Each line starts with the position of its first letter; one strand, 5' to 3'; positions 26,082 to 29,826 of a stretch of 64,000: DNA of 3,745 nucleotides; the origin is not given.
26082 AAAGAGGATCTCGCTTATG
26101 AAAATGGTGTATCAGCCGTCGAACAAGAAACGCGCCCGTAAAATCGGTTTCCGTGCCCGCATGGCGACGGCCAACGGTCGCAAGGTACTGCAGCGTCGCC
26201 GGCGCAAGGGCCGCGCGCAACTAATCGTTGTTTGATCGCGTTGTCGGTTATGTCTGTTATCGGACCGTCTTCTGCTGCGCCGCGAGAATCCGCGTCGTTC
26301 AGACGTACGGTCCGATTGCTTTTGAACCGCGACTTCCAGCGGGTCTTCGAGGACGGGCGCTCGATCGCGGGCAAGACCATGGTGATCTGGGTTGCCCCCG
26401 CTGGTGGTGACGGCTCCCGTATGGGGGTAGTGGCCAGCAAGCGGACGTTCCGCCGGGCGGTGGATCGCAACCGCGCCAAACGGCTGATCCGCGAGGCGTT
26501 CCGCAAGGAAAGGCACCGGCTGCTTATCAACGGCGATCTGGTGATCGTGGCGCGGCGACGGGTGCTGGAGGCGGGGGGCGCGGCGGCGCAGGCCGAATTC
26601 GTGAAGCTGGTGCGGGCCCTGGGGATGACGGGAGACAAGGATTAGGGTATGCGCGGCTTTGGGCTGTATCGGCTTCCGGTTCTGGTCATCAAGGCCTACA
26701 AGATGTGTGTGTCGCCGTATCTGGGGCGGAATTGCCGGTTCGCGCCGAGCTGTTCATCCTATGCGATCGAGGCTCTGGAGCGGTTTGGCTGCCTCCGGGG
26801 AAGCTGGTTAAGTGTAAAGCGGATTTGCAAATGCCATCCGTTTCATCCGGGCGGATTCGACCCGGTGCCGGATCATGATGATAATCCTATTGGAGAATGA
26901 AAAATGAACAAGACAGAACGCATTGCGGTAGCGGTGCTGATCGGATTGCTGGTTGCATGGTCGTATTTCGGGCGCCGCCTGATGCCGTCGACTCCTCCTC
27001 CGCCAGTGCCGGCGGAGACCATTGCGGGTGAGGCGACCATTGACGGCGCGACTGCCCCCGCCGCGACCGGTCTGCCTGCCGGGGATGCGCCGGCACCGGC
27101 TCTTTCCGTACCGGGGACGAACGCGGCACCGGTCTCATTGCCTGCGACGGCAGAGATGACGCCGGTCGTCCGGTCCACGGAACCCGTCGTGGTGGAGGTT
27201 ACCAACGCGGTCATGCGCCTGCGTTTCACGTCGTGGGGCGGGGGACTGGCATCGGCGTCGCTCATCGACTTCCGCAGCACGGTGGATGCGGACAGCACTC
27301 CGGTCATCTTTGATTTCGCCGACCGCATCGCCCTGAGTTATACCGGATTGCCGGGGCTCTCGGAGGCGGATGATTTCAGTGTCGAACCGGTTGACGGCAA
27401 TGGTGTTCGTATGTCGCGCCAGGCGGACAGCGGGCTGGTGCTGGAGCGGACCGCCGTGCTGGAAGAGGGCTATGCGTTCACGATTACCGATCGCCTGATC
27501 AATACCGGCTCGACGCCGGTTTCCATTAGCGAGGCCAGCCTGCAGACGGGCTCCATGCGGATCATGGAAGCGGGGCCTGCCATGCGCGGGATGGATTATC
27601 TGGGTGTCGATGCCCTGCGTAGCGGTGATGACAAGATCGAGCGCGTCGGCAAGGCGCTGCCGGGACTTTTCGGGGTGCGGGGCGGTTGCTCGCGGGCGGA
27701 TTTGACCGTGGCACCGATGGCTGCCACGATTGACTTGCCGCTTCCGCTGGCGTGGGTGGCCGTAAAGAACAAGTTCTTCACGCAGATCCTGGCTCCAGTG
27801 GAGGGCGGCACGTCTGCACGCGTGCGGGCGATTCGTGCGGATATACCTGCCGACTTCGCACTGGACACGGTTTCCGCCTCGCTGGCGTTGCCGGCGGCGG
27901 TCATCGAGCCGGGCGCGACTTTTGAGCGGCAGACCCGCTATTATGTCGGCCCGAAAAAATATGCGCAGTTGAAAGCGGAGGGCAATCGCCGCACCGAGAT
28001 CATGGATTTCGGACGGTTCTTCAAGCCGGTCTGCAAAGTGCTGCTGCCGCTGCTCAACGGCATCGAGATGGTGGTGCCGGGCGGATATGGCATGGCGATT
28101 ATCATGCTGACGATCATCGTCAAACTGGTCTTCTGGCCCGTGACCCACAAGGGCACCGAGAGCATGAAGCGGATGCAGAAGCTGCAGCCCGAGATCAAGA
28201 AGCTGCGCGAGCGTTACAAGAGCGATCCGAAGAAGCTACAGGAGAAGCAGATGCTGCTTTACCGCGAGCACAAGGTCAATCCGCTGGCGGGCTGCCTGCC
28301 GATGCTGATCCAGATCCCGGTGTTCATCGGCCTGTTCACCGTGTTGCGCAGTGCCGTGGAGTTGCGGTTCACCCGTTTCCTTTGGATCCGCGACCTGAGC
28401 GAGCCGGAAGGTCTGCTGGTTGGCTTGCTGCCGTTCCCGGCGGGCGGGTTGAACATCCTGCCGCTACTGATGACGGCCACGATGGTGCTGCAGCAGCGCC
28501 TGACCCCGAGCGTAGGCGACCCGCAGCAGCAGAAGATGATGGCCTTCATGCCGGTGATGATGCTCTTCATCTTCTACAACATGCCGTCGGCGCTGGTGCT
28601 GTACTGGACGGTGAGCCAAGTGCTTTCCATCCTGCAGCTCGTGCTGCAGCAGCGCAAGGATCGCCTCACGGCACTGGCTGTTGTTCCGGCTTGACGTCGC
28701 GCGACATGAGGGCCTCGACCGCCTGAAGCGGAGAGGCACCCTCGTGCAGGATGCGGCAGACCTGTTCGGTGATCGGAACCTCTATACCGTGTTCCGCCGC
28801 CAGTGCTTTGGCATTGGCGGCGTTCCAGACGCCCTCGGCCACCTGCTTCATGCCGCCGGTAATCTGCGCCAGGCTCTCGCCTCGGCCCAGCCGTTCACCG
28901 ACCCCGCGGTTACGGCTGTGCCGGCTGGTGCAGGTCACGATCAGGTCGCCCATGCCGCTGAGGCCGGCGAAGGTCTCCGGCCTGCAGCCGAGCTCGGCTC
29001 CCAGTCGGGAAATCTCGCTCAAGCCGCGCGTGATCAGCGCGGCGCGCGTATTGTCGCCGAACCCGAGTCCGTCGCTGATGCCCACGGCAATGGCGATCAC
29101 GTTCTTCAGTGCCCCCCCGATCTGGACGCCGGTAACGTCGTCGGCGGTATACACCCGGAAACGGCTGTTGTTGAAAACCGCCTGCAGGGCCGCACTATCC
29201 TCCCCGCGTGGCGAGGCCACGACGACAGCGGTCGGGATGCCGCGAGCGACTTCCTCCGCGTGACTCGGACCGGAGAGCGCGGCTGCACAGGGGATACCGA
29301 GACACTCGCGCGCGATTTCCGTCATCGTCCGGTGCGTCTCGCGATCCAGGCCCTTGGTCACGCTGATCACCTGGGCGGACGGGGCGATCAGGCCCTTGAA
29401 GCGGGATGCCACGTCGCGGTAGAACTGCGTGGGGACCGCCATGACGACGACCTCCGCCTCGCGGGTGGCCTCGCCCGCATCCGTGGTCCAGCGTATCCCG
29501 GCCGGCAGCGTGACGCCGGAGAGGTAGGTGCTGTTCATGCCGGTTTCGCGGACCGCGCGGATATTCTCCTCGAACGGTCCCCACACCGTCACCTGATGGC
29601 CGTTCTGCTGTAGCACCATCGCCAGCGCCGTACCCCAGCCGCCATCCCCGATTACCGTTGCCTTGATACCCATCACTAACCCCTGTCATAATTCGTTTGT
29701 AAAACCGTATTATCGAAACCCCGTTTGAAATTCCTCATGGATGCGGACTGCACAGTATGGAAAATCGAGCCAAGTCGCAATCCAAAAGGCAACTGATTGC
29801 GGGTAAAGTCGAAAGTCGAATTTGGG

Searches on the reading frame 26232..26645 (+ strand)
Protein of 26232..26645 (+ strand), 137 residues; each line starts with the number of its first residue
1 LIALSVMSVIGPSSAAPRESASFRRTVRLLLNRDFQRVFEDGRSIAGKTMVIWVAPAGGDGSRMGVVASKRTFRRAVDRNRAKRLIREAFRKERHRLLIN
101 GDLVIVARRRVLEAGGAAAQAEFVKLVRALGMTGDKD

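Call 51: search_protein_families(library=pfam, proteins=[window:26232-26645:+], max_evalue=0.001)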
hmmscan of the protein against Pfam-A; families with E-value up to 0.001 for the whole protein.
window:26232-26645:+ (137 aa): 1 family
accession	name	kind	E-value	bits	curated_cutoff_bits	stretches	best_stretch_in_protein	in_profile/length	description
PF00825.24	Ribonuclease_P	-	2.7e-26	92.2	22.3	1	23-129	1-107/109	Ribonuclease P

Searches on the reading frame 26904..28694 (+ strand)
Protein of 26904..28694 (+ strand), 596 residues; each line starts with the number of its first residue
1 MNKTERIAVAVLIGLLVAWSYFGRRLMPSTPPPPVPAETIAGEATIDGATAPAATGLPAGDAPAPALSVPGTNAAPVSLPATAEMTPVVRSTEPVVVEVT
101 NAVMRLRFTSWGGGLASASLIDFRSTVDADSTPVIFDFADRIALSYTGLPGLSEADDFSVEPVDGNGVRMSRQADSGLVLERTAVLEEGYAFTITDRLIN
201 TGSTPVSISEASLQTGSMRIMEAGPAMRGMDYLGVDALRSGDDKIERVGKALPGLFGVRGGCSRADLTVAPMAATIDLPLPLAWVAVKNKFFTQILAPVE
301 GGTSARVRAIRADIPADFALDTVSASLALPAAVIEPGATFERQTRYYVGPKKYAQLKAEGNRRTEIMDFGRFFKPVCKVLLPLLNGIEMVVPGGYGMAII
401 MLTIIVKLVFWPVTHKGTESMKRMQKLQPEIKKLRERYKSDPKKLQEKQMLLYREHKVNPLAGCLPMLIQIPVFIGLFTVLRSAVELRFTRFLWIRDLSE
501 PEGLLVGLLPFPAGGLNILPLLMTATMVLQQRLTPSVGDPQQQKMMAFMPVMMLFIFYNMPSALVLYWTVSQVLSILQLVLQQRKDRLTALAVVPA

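Call 51: search_protein_families(library=pfam, proteins=[window:26904-28694:+], max_evalue=0.001)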
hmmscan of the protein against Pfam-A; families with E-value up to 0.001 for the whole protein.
window:26904-28694:+ (596 aa): 2 families
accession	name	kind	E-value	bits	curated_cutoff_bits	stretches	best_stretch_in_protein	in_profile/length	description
PF02096.25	60KD_IMP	-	2.6e-62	210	35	1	395-581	1-160/163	60Kd inner membrane protein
PF14849.12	YidC_periplas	-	2.9e-18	67.2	24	2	284-372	190-273/283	YidC periplasmic domain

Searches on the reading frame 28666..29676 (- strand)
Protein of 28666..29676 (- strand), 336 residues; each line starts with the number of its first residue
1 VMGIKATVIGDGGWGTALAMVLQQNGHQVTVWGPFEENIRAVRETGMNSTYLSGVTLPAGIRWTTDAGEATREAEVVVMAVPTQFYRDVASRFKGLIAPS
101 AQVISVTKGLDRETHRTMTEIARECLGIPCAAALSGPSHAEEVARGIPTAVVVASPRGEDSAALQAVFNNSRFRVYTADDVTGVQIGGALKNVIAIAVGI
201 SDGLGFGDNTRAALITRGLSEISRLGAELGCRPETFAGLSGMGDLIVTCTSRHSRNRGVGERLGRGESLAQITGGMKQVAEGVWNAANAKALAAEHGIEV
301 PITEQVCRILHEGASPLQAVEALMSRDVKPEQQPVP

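Call 51: search_protein_families(library=pfam, proteins=[window:28666-29676:-], max_evalue=0.001)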
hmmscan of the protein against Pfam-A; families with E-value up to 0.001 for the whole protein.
window:28666-29676:- (336 aa): 6 families
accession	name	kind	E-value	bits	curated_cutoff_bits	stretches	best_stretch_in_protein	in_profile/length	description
PF07479.19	NAD_Gly3P_dh_C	-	4.5e-57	192.7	25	1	180-321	1-142/142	NAD-dependent glycerol-3-phosphate dehydrogenase C-terminus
PF01210.29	NAD_Gly3P_dh_N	-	5.9e-48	163.3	23.1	1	6-157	2-154/158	NAD-dependent glycerol-3-phosphate dehydrogenase N-terminus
PF20618.3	GPD_NAD_C_bact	-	7.9e-22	78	27.6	1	240-306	1-66/66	Bacterial GPD, NAD-dependent C-terminal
PF03807.23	F420_oxidored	-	1.1e-09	39.2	21.6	1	7-107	3-92/94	NADP oxidoreductase coenzyme F420-dependent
PF02558.23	ApbA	-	6.4e-08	32.8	22.2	1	7-115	2-108/150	Ketopantoate reductase PanE/ApbA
PF03446.21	NAD_binding_2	-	0.00023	21.7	21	1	7-107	3-93/161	NAD binding domain of 6-phosphogluconate dehydrogenase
